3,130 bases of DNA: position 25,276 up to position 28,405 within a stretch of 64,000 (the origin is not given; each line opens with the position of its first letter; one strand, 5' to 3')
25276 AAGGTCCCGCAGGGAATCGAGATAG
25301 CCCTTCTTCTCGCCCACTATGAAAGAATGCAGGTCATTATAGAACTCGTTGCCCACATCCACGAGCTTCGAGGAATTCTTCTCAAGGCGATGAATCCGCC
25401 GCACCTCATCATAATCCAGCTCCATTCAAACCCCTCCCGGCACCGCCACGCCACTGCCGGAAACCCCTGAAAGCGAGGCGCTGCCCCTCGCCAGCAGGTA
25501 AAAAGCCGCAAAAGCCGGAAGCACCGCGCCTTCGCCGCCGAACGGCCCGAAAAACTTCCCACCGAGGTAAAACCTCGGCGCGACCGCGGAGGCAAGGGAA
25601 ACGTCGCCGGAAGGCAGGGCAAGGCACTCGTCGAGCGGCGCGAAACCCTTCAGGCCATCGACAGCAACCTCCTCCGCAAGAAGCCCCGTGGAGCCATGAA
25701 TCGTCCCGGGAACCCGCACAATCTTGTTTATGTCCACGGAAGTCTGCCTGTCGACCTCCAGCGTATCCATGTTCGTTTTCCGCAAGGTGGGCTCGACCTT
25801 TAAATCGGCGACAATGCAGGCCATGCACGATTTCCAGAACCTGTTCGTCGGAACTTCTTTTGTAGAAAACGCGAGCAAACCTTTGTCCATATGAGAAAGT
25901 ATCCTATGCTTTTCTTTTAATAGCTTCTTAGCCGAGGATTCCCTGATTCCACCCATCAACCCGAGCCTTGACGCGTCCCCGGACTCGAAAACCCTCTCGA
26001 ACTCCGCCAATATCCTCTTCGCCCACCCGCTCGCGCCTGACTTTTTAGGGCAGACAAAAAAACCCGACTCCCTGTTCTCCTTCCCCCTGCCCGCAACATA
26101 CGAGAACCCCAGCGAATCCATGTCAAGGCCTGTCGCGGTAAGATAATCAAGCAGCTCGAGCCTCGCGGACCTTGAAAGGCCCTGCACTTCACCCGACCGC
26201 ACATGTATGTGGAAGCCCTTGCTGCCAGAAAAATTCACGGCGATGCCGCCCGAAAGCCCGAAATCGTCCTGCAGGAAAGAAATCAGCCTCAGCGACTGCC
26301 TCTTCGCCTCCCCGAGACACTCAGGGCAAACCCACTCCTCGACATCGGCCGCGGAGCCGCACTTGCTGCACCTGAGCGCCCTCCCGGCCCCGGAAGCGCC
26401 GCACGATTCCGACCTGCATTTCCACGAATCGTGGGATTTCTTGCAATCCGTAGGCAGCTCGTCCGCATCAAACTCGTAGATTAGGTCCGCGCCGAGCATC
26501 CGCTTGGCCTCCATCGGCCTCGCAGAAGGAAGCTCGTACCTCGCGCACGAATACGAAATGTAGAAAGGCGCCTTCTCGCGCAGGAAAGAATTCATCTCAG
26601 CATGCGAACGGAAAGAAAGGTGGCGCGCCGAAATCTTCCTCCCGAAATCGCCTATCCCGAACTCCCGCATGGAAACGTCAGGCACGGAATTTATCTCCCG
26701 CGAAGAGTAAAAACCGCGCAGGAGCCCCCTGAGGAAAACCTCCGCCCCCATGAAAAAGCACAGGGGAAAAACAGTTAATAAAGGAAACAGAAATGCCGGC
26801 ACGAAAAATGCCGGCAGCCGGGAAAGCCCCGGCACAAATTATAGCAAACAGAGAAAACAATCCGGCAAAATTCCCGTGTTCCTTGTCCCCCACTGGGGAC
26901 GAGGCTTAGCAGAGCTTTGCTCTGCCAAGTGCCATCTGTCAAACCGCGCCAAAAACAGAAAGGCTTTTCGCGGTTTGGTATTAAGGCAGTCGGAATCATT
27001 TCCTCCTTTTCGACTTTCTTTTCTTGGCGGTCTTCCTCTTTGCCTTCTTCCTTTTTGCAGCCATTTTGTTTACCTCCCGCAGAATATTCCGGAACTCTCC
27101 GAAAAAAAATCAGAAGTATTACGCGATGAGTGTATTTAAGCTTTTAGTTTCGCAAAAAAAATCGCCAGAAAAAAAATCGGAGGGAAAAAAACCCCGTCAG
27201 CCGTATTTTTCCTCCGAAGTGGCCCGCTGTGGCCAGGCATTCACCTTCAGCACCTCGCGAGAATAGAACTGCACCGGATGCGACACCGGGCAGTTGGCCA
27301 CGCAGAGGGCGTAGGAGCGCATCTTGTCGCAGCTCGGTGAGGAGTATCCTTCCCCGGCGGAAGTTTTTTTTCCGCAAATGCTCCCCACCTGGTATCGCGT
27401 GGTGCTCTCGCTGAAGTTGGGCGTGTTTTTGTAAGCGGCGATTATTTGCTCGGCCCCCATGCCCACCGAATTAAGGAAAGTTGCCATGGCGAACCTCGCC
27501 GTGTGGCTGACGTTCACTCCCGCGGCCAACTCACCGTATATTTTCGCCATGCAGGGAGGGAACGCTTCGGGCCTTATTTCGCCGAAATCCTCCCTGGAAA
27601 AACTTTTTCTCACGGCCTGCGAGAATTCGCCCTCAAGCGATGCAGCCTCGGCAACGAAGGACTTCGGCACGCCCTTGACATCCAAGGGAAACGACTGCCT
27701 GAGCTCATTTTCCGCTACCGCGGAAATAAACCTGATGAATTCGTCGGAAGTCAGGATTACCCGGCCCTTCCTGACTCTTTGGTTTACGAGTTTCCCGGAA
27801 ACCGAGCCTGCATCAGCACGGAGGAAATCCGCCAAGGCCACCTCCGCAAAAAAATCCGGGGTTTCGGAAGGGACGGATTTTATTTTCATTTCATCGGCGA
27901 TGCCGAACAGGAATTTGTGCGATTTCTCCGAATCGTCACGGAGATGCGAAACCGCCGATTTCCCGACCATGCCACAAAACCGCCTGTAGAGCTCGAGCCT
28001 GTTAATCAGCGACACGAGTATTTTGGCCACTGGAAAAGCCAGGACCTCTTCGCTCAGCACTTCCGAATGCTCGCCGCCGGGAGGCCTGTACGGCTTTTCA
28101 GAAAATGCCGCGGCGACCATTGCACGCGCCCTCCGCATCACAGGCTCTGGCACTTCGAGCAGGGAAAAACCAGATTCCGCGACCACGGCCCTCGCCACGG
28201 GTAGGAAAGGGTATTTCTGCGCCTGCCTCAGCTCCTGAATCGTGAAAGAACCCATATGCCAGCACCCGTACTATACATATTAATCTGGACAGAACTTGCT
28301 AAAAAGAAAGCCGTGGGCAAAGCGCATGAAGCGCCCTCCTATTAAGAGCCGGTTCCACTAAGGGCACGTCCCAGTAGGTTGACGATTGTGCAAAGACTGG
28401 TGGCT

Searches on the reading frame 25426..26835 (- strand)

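Call 9: search_protein_families(library=pfam, proteins=[window:25426-26835:-], max_evalue=0.01)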
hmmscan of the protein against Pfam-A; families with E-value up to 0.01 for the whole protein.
window:25426-26835:- (469 aa): 1 family
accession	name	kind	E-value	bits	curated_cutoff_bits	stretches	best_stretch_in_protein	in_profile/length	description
PF01896.25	DNA_primase_S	-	4.8e-10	40.5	26.8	1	169-390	16-161/163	DNA primase small subunit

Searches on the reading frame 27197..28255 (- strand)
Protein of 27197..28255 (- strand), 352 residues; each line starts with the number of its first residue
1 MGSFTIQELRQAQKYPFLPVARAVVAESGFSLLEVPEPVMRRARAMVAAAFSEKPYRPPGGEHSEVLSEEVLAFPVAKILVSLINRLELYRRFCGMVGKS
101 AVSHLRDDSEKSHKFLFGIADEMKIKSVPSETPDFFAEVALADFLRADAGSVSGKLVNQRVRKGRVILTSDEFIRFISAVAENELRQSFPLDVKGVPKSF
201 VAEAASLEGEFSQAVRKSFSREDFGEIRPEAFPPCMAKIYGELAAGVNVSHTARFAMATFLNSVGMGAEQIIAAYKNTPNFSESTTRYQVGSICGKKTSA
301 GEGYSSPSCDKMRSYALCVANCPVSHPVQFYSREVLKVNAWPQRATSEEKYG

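Call 9: search_protein_families(library=pfam, proteins=[window:27197-28255:-], max_evalue=0.01)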
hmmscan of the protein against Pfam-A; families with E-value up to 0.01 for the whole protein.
window:27197-28255:- (352 aa): 1 family
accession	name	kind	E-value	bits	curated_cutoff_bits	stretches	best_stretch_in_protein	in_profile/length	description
PF04104.19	DNA_primase_lrg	-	5.6e-24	85.3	22.4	1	154-326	17-208/266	Eukaryotic and archaeal DNA primase, large subunit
